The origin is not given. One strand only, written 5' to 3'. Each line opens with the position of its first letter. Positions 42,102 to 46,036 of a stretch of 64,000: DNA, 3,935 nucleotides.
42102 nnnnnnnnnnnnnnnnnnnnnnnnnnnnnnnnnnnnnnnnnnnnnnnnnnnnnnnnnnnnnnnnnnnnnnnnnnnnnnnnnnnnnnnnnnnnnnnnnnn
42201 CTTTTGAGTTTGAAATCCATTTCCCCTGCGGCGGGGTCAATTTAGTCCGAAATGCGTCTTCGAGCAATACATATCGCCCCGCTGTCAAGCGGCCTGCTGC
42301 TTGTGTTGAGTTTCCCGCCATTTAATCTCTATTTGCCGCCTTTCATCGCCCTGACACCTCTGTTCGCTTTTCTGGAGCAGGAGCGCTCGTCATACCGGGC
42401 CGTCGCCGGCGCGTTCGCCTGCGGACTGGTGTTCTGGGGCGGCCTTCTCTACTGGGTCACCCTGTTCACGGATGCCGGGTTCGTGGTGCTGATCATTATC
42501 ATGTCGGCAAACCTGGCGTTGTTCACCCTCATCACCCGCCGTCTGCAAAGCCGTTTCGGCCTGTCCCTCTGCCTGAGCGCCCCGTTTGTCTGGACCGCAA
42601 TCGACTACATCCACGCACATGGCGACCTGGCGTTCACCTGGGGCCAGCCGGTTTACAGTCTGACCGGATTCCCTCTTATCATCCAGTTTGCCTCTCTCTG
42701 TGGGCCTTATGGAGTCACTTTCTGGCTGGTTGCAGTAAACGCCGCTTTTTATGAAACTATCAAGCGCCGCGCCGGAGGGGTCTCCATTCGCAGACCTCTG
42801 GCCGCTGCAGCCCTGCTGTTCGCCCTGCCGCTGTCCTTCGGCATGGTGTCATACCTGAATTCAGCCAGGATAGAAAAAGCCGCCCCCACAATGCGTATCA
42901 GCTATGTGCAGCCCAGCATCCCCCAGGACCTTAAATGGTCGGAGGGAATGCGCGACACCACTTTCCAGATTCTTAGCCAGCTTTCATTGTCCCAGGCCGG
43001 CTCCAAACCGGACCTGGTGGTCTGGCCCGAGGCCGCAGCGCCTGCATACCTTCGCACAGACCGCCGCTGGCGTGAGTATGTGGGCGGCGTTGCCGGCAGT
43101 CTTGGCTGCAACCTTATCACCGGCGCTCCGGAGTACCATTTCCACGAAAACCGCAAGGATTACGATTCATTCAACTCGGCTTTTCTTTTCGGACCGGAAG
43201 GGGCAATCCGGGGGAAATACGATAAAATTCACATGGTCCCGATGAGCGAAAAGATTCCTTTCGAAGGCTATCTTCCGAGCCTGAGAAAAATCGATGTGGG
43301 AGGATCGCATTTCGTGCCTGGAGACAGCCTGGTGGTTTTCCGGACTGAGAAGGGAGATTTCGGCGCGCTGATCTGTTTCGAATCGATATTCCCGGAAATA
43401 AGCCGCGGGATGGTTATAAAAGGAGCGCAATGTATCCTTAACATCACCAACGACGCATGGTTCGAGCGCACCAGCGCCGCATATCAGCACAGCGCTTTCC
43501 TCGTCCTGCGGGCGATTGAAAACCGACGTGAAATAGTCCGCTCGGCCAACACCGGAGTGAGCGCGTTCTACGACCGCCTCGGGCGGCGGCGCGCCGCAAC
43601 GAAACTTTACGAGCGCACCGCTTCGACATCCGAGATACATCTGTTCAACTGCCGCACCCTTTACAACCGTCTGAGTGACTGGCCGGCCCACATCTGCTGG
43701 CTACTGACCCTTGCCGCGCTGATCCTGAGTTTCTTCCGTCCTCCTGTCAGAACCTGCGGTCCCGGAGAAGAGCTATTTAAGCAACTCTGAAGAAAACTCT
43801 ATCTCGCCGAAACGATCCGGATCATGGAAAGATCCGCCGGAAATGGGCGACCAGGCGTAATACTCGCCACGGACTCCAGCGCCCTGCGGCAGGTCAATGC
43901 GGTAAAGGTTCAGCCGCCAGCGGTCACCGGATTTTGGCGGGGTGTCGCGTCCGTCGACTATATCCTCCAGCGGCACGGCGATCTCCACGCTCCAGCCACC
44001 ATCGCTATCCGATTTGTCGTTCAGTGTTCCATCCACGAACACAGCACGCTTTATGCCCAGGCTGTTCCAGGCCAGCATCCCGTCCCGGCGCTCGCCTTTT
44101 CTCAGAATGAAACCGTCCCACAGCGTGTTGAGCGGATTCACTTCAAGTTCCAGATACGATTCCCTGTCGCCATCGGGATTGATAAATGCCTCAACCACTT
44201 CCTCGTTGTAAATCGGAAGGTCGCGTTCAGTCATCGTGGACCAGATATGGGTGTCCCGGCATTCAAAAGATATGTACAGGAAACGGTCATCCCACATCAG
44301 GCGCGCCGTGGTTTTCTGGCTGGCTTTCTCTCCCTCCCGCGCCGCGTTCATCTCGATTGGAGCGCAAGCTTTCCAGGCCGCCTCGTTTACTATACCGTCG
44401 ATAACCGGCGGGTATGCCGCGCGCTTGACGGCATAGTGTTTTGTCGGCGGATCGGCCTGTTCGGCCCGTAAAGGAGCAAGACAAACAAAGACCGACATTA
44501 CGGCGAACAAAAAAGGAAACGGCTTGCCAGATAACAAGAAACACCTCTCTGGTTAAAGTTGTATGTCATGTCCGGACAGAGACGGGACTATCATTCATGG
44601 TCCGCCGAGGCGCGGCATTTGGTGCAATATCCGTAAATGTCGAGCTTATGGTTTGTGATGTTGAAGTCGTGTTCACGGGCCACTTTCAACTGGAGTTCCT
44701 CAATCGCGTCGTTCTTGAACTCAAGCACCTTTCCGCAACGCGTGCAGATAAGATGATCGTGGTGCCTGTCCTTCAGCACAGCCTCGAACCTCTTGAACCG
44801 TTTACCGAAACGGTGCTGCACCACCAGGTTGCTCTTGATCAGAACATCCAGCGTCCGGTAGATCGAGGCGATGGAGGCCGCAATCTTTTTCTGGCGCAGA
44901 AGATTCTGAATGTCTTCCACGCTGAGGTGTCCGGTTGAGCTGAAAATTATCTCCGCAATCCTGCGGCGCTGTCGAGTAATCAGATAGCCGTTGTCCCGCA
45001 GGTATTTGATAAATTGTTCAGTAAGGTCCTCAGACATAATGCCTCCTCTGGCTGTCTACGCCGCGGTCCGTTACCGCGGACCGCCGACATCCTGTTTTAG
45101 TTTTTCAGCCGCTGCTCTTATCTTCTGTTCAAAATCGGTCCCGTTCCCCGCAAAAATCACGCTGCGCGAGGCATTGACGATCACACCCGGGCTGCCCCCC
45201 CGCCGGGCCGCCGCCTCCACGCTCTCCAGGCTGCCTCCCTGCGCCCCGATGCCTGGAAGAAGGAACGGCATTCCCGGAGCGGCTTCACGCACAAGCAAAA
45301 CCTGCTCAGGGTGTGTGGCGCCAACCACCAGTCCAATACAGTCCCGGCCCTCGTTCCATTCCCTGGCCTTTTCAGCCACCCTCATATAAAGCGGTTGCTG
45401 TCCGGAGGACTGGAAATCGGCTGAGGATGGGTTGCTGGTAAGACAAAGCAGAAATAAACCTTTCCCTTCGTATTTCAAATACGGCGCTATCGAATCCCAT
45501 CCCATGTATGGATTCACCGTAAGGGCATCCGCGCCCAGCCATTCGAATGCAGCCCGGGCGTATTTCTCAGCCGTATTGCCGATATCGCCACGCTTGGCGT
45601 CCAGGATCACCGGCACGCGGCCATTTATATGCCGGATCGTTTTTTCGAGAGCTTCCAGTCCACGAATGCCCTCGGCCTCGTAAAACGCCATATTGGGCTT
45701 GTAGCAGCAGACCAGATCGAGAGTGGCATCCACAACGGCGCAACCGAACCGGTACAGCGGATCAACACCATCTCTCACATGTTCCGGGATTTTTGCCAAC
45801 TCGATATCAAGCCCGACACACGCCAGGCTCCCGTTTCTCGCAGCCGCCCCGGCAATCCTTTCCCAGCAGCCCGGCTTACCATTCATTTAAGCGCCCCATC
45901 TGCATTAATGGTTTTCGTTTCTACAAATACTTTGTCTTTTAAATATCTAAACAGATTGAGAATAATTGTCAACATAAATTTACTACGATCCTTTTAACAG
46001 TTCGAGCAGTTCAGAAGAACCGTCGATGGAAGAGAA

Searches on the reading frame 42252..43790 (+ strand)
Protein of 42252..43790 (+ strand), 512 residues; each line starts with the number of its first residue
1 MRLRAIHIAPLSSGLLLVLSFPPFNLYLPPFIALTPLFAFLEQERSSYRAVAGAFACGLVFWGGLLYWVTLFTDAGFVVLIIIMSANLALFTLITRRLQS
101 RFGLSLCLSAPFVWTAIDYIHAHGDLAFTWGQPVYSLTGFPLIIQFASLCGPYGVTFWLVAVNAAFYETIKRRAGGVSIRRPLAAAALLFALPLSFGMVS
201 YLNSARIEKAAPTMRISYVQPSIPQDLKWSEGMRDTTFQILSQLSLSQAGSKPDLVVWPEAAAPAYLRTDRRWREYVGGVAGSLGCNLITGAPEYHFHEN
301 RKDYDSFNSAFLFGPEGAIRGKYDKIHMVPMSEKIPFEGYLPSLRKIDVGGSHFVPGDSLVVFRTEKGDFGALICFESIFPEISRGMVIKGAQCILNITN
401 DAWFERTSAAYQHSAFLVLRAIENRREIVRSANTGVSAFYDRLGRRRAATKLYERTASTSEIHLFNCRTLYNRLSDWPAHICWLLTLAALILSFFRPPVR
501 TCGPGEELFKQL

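Call 25: search_protein_families(library=pfam, proteins=[window:42252-43790:+], max_evalue=0.0001)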
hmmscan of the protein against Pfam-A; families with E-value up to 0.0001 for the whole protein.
window:42252-43790:+ (512 aa): 2 families
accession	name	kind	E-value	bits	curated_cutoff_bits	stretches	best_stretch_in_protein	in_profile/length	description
PF20154.4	LNT_N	-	6.9e-31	108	27.1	1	13-165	1-159/159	Apolipoprotein N-acyltransferase N-terminal domain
PF00795.27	CN_hydrolase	-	2.5e-26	93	23.2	1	233-468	13-252/256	Carbon-nitrogen hydrolase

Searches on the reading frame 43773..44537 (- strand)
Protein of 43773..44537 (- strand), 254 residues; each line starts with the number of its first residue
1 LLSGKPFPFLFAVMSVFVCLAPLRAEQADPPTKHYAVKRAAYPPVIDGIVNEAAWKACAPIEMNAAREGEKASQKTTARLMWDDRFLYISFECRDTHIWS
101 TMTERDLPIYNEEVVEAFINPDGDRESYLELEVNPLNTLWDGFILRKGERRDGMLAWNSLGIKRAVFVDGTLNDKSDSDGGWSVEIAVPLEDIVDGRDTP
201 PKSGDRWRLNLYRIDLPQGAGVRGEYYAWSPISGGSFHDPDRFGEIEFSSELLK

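Call 25: search_protein_families(library=pfam, proteins=[window:43773-44537:-], max_evalue=0.0001)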
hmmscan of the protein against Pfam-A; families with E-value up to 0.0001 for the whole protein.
window:43773-44537:- (254 aa): 2 families
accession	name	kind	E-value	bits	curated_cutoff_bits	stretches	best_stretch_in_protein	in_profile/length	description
PF06452.16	CBM9_1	-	4.5e-18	66.2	23.4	1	46-248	1-182/185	Carbohydrate family 9 binding domain-like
PF16011.10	CBM9_2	-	1.7e-08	34.9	25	1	79-248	34-199/199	Carbohydrate-binding family 9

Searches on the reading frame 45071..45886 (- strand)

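Call 26: search_protein_families(library=pfam, proteins=[window:45071-45886:-], max_evalue=0.0001)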
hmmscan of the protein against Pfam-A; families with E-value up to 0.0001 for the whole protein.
window:45071-45886:- (271 aa): 1 family
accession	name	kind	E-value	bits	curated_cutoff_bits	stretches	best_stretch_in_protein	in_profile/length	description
PF00215.30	OMPdecase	-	5.6e-32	111.9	27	1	49-248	16-213/221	Orotidine 5'-phosphate decarboxylase / HUMPS family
